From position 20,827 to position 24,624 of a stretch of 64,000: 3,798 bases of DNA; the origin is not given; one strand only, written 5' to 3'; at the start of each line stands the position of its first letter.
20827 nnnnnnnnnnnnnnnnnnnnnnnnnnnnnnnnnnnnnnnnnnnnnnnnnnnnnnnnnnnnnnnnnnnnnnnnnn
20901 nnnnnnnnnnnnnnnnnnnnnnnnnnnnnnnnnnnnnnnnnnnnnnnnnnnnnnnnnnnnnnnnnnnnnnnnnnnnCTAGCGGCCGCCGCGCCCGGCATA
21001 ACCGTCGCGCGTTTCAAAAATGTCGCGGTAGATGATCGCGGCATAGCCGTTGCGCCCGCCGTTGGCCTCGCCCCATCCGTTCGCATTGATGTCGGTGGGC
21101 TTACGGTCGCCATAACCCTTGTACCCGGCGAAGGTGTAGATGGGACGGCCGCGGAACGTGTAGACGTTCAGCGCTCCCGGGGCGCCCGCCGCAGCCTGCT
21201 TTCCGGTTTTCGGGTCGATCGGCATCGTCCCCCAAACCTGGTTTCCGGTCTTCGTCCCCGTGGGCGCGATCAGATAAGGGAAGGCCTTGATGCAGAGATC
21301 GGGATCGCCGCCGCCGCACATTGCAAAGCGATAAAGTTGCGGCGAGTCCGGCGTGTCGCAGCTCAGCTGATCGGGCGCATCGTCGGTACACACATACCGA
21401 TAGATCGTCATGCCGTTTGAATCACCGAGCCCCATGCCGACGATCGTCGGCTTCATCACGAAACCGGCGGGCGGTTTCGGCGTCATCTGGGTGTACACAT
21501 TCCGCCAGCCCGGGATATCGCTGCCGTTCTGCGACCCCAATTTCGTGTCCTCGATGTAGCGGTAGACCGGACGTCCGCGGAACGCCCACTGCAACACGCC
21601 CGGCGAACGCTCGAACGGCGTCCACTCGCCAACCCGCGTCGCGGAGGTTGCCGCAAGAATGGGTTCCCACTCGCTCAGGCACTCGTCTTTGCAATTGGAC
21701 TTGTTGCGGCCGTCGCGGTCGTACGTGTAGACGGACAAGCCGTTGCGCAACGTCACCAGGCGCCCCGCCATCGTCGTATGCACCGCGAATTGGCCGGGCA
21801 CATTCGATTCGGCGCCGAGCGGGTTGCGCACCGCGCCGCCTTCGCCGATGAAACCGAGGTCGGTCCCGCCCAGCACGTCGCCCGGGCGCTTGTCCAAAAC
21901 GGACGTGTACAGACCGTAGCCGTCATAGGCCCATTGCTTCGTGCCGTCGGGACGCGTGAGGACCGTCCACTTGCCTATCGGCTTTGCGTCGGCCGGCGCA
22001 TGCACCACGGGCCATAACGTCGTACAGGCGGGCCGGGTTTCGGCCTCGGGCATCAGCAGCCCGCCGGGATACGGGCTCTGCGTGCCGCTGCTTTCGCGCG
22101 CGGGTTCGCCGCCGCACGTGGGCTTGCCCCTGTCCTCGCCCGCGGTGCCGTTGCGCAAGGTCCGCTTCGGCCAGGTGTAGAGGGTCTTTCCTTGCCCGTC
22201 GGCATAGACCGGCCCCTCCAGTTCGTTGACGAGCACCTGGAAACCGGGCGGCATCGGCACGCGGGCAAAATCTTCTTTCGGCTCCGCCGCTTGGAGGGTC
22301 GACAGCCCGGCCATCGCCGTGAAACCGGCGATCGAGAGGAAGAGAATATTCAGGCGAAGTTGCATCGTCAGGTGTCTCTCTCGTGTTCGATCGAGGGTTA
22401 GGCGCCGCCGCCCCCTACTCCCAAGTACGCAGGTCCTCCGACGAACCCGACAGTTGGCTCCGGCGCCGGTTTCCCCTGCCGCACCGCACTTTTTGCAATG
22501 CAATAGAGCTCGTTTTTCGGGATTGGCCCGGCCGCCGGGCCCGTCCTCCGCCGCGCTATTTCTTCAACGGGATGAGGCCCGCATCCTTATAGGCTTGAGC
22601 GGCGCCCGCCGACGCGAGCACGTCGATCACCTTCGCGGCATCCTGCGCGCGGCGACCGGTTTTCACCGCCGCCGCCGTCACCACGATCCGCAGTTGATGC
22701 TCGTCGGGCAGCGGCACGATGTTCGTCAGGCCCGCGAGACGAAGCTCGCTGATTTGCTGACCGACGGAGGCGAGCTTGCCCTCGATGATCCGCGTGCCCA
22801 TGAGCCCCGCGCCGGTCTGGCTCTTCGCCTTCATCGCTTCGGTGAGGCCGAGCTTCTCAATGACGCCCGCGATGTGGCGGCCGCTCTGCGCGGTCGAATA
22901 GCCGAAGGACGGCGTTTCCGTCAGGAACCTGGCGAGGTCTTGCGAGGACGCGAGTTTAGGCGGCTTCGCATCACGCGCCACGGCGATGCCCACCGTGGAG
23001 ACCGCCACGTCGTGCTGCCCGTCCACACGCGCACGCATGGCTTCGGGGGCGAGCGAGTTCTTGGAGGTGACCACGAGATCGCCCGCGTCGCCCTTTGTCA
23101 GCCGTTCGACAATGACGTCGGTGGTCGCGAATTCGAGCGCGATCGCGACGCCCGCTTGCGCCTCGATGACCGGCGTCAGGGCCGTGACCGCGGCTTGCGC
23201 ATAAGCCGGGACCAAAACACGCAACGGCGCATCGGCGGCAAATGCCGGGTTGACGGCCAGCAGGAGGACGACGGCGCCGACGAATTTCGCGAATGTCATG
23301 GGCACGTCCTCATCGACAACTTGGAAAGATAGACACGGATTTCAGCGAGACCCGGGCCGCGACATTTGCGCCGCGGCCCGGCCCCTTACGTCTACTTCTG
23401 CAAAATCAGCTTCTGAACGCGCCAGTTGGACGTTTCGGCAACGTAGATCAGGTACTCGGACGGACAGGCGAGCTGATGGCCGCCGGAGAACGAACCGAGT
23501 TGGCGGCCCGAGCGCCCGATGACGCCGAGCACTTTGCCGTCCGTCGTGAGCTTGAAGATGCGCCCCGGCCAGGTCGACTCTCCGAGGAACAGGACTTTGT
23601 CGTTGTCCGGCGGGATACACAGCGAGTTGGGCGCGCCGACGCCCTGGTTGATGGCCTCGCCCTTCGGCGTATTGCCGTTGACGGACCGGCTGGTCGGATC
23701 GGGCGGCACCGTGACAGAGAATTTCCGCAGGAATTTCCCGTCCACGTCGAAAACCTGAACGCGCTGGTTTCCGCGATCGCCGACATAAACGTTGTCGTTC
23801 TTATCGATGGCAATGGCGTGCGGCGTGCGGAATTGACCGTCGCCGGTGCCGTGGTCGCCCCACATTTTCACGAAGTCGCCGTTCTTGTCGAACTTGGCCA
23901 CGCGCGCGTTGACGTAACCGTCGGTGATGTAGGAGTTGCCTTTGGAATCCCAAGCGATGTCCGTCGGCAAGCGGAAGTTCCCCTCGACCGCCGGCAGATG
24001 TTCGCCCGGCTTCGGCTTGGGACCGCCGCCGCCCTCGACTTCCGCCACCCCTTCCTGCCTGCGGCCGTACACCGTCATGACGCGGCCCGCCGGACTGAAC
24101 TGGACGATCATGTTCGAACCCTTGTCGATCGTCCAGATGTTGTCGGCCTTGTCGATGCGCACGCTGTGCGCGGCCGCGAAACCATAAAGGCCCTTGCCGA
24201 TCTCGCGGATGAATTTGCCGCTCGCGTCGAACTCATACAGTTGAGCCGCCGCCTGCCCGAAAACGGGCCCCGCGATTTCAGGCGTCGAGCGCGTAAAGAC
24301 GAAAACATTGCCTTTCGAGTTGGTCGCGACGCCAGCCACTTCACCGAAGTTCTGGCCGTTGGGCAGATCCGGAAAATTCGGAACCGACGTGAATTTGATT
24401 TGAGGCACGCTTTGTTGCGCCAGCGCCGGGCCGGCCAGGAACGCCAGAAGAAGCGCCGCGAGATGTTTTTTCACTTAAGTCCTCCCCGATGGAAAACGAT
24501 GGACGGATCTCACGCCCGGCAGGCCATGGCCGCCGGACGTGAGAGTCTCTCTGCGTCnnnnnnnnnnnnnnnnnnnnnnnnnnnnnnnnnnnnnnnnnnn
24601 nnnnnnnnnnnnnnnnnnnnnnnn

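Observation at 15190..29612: ECF sigma/FecR/STN-transducer switch controlling an eight-gene, entirely exported enzyme cluster with no inner-membrane transporter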

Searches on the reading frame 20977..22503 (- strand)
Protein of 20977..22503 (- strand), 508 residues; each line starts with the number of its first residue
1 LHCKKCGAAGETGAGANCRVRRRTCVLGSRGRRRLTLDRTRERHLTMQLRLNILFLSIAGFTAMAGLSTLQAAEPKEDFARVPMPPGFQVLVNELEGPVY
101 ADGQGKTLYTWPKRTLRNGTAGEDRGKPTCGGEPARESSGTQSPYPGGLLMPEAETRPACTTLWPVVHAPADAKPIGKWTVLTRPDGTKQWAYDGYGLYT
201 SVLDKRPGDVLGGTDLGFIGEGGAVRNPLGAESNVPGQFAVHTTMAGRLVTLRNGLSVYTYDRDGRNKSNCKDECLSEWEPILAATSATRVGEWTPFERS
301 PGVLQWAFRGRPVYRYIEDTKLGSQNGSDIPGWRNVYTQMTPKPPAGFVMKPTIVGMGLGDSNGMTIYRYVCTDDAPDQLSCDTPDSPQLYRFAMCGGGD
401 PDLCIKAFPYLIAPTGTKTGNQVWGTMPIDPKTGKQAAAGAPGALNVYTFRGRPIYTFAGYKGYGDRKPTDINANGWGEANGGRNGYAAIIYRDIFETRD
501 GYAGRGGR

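Call 3: search_protein_families(library=pfam, proteins=[window:20977-22503:-], max_evalue=0.01)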
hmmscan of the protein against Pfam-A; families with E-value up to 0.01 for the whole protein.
window:20977-22503:- (508 aa): 1 family
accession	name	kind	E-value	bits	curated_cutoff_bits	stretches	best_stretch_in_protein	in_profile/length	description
PF03640.20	Lipoprotein_15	-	9e-26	89.6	24.4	3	181-211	2-32/47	Secreted repeat of unknown function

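Call 5: search_protein_families(library=ncbifam, proteins=[window:20977-22503:-], max_evalue=0.001)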
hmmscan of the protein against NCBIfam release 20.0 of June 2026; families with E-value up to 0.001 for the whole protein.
window:20977-22503:- (508 aa): 1 family
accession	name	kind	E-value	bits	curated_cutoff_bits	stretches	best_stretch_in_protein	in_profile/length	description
NF040526.1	SCO0930_lipo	equivalog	2.5e-25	89.4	275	1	153-332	105-297/311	SCO0930 family lipoprotein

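Call 21: search_solved_structures(query=window:20977-22368:-, max_evalue=1)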
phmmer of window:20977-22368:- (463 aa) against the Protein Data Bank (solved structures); distinct sequences matched with E-value up to 1: 0.

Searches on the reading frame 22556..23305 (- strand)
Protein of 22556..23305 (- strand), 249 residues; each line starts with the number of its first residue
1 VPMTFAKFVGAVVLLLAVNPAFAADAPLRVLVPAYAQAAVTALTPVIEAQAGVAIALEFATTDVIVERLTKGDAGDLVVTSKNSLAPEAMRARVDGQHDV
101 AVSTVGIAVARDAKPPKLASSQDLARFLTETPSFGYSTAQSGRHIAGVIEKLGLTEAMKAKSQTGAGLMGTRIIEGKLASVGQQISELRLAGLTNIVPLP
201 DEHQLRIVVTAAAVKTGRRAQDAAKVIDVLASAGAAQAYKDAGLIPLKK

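Call 3: search_protein_families(library=pfam, proteins=[window:22556-23305:-], max_evalue=0.01)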
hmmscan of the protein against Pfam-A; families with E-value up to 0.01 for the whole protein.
window:22556-23305:- (249 aa): 1 family
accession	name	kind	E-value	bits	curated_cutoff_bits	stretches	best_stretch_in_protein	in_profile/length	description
PF13531.11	SBP_bac_11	-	2.8e-17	63.7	25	1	28-244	1-226/227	Bacterial extracellular solute-binding protein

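Call 5: search_protein_families(library=ncbifam, proteins=[window:22556-23305:-], max_evalue=0.001)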
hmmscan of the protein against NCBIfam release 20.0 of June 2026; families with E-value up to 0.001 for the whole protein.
window:22556-23305:- (249 aa): 1 family
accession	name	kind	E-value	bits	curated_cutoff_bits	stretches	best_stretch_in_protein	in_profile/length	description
NF002918.0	PRK03537.1-4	equivalog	0.00021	20.7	288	0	25-98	5-77/246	molybdate ABC transporter substrate-binding protein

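Call 68: search_solved_structures(query=window:22556-23299:-, max_evalue=0.01)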
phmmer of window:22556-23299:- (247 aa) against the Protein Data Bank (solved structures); distinct sequences matched with E-value up to 0.01: 0.
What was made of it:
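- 22556..23299 (-): Orphan periplasmic solute-binding protein (SBP_bac_11), in the variable slot. No PDB match by sequence (call 68).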

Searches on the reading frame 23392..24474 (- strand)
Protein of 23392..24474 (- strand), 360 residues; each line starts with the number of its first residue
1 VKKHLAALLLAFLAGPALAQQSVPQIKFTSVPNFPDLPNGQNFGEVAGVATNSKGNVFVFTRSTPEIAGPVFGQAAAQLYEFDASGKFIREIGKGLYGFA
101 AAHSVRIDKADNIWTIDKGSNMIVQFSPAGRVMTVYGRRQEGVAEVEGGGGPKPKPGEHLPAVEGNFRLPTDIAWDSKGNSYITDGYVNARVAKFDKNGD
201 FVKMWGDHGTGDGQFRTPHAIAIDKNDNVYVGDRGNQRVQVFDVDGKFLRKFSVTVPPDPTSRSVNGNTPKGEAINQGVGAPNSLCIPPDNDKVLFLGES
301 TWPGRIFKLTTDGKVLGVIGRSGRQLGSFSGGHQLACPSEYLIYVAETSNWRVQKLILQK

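Call 3: search_protein_families(library=pfam, proteins=[window:23392-24474:-], max_evalue=0.01)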
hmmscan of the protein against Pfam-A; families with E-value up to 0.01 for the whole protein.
window:23392-24474:- (360 aa): 7 families
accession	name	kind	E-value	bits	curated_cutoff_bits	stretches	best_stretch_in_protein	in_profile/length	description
PF01436.27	NHL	-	1.8e-17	62.9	20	1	215-242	1-28/28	NHL repeat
PF17170.10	DUF5128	-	1.9e-12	47.5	22.9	1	179-251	54-127/321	6-bladed beta-propeller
PF08450.18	SGL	-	1.7e-07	31.5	26.3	1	156-262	122-229/246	SMP-30/Gluconolactonase/LRE-like region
PF06739.17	SBBP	-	2e-06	28.1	20.5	0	217-232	14-29/38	Beta-propeller repeat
PF22701.2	Mala_s_1-like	-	0.00012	22.3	27.5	0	219-262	91-134/195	Mal s 1 allergenic protein-like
PF25021.1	TEN_NHL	-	0.0015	18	27.1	0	211-240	325-354/357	Teneurin NHL domain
PF13449.12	Phytase-like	-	0.0017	18.8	27.6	0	220-302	72-146/284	Esterase-like activity of phytase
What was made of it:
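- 23392..24474 (-): Exported six-bladed NHL propeller (accessory; PAL-like / lactonase-like). Pfam NHL, DUF5128, SGL (call 3).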

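Call 5: search_protein_families(library=ncbifam, proteins=[window:23392-24474:-], max_evalue=0.001)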
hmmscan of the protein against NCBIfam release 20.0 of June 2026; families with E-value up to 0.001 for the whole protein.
window:23392-24474:- (360 aa): 4 families
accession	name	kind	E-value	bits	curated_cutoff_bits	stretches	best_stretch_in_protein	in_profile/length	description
NF035926.1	scyF_NHL_VPEP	equivalog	4.2e-30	105.1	350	1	165-276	196-310/376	scytonemin biosynthesis PEP-CTERM protein ScyF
NF047780.1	LIC12708_fam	subfamily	2.3e-13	49.8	150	1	187-263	153-231/391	LIC_12708 family protein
NF047494.1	Lepto_SBBP_lipo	equivalog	3.2e-06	26.1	400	0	171-239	132-211/466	SBBP repeat beta-propeller lipoprotein, LipL53 family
NF033206.1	ScyE_fam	subfamily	3.6e-06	26.7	80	0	156-236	241-322/333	ScyD/ScyE family protein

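Call 67: search_solved_structures(query=window:23392-24474:-, max_evalue=0.001)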
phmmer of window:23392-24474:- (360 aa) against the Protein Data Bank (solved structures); distinct sequences matched with E-value up to 0.001: 43.
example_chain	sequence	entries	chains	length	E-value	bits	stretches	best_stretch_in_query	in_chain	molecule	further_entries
6d69_A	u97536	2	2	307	3e-43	151.4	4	163-250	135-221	NHL Repeat Region of D. melanogaster Thin | Thin, isoform D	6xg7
6fpt_A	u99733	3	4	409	3e-35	125.1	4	166-253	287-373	E3 ubiquitin-protein ligase TRIM71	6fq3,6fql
7qrx_A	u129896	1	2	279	3.5e-34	121.6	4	166-253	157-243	E3 ubiquitin-protein ligase TRIM71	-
9jur_A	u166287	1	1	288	4.3e-34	121.3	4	166-253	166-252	E3 ubiquitin-protein ligase TRIM71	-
8j72_A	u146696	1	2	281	6.9e-34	120.6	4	166-253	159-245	E3 ubiquitin-protein ligase TRIM71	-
7b2r_A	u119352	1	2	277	1.1e-29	106.7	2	195-258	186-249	Tripartite motif-containing protein 2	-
7qrv_A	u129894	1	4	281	1.3e-29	106.5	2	195-258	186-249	Tripartite motif-containing protein 2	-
7b96_A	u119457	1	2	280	1.4e-29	106.4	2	195-258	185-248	Isoform 2 of Tripartite motif-containing protein 2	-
7qrw_A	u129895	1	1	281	7e-29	104.1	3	203-258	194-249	Isoform 4 of Tripartite motif-containing protein 3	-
3fvz_A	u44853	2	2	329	4.9e-18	68.4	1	44-251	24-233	Peptidyl-glycine alpha-amidating monooxygenase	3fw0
6rej_A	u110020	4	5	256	2.4e-16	62.9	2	168-240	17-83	Pizza6-SH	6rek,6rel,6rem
5wm0_A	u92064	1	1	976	5e-16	61.8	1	44-251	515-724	Peptidyl-glycine alpha-amidating monooxygenase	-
6ren_A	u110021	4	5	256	1.2e-15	60.6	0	168-240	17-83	3fPizza6-SH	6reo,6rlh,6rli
4zlr_A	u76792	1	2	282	1.7e-15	60.1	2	205-252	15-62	Brain tumor protein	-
1q7f_A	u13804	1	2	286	1.9e-15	59.9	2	205-252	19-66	brain tumor CG10719-PA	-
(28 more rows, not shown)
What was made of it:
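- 23392..24474 (-): PDB 3fvz (PAL) E=4.9e-18 over residues 44-251 (call 67).
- On Peptidyl-alpha-hydroxyglycine alpha-amidating lyase (PAL): Sequence similarity to PAL 3fvz is E=4.9e-18 over four blades (call 67).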

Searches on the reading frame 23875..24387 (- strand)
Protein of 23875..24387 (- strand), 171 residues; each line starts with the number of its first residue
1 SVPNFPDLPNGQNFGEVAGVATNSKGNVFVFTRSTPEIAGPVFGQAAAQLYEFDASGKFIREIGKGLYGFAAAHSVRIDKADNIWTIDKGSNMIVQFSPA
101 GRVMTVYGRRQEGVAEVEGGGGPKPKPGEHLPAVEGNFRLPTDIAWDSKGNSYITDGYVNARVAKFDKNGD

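Call 88: search_solved_structures(query=window:23875-24387:-, max_evalue=0.01, show_alignments=3)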
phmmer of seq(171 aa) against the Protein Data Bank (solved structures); distinct sequences matched with E-value up to 0.01: 33.
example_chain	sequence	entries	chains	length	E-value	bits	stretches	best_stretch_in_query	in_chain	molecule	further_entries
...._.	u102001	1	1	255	2.1e-14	56.9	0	71-106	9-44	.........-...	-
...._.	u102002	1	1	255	3e-14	56.4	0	72-106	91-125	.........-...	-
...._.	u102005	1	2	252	8.1e-14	55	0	72-106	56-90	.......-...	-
6f0q_A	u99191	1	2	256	9.1e-14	54.9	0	72-106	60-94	Pizza6-AYW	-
7zph_A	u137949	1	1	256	1.4e-13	54.2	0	73-106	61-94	Pizza6-TNK-RSH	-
7zpw_A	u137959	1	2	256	3.5e-13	53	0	72-106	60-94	Pizza6-TSK-TSH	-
6i39_A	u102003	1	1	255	1.5e-12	50.9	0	72-106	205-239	v31Pizza6-AYW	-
7zpz_A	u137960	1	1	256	4.4e-12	49.4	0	72-106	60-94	Pizza6-TSR-TSH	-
6i3a_A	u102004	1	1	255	7.7e-12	48.6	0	71-106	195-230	v22Pizza6-AYW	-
6f0s_A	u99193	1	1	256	1.3e-11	47.9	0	72-106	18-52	Pizza6-SYW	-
6rej_A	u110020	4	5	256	1.6e-11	47.6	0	69-106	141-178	Pizza6-SH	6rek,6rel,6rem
7zcj_A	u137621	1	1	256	1.8e-11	47.4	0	72-106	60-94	Pizza6-TNH-TSH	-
6ren_A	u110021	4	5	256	2.9e-11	46.7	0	68-106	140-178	3fPizza6-SH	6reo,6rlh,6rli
7zq2_A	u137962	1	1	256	4e-11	46.3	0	72-106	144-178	Pizza6-RSH-TSH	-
7zqg_A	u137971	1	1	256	5e-11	46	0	72-106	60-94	Pizza6-KSH-TSH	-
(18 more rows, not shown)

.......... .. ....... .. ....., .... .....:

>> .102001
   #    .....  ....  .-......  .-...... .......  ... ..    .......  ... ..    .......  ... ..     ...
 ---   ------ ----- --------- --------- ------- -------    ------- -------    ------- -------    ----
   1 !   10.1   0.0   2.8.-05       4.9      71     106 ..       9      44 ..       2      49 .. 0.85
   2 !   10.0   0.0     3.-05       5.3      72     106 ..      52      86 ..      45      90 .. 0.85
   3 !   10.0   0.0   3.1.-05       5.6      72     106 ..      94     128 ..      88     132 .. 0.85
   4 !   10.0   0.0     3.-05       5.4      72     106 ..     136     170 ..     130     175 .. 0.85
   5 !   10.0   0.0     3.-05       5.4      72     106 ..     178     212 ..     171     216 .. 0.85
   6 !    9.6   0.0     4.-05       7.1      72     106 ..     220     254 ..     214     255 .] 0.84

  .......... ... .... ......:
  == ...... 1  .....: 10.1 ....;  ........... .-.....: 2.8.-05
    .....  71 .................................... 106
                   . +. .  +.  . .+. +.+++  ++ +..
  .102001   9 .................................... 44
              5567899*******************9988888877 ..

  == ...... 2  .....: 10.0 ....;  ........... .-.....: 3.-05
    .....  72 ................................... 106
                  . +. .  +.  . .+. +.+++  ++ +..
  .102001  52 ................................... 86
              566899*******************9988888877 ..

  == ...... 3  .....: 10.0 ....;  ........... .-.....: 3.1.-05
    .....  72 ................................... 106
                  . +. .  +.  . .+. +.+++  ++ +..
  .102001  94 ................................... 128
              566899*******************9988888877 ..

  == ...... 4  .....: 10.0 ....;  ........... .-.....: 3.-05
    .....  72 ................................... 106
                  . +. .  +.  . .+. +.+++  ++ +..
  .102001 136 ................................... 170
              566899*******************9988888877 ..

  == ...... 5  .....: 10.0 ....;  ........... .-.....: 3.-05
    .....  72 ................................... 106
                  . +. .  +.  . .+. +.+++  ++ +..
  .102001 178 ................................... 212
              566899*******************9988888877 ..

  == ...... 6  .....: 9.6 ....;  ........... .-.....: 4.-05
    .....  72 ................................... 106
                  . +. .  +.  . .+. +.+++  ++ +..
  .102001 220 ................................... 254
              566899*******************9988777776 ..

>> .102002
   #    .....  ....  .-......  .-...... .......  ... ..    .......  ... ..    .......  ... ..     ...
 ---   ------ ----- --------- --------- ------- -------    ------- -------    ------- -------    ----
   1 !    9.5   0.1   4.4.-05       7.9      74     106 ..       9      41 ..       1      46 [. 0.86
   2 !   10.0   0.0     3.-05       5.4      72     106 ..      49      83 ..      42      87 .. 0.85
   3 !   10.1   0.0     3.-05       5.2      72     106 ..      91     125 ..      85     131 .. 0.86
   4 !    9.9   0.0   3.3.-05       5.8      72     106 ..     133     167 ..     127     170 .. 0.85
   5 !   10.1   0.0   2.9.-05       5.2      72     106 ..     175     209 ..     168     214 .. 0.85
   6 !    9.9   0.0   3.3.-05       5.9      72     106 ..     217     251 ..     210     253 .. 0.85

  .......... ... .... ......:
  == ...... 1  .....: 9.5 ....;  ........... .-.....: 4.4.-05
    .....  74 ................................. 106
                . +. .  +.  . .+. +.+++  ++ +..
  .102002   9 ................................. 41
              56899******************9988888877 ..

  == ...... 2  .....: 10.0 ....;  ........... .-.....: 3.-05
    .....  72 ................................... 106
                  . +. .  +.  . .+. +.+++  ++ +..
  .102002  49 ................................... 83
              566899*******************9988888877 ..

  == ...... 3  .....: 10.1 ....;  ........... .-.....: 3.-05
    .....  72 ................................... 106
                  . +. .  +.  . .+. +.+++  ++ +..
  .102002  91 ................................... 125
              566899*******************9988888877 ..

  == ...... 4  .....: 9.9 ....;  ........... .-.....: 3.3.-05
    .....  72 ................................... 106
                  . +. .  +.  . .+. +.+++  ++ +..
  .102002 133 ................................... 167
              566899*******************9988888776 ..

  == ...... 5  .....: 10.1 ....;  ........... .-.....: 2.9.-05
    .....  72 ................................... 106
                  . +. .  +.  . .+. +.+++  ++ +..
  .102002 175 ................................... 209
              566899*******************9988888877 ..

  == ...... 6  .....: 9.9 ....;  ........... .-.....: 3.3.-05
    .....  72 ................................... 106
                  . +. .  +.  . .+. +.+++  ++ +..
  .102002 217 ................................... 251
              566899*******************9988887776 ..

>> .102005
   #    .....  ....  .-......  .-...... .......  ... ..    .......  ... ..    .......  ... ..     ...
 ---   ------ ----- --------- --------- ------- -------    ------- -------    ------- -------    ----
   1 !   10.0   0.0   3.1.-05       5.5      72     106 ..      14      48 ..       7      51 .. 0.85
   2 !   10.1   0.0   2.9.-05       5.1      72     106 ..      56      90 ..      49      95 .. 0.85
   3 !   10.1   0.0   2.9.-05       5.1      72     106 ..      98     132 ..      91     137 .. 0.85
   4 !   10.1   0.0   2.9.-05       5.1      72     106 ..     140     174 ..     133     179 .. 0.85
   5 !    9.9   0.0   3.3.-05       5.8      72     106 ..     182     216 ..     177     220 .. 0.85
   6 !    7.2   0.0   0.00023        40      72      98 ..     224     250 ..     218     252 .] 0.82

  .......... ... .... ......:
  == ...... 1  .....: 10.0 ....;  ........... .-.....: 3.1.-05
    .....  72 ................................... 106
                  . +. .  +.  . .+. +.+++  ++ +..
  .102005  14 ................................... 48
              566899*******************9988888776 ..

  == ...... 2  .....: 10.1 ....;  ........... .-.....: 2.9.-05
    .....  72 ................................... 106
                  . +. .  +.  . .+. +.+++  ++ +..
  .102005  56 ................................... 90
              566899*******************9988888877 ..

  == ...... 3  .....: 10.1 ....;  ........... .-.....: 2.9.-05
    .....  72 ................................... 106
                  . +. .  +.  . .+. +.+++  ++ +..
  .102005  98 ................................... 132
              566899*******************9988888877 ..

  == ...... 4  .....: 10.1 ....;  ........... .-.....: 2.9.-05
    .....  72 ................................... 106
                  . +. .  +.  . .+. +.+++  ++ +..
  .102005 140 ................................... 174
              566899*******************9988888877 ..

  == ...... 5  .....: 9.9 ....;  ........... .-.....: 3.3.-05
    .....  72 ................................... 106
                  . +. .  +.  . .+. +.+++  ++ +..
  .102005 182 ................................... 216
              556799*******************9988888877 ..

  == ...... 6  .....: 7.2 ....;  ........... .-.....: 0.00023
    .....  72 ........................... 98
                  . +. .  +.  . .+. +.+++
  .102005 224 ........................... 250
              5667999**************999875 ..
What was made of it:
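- On Peptidyl-alpha-hydroxyglycine alpha-amidating lyase (PAL): An attempt to print the residue-level alignment failed (call 88).
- Tried and rejected: I tried to print the alignment to PAL to check catalytic residues, but designed 'Pizza' NHL proteins outranked it (call 88).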
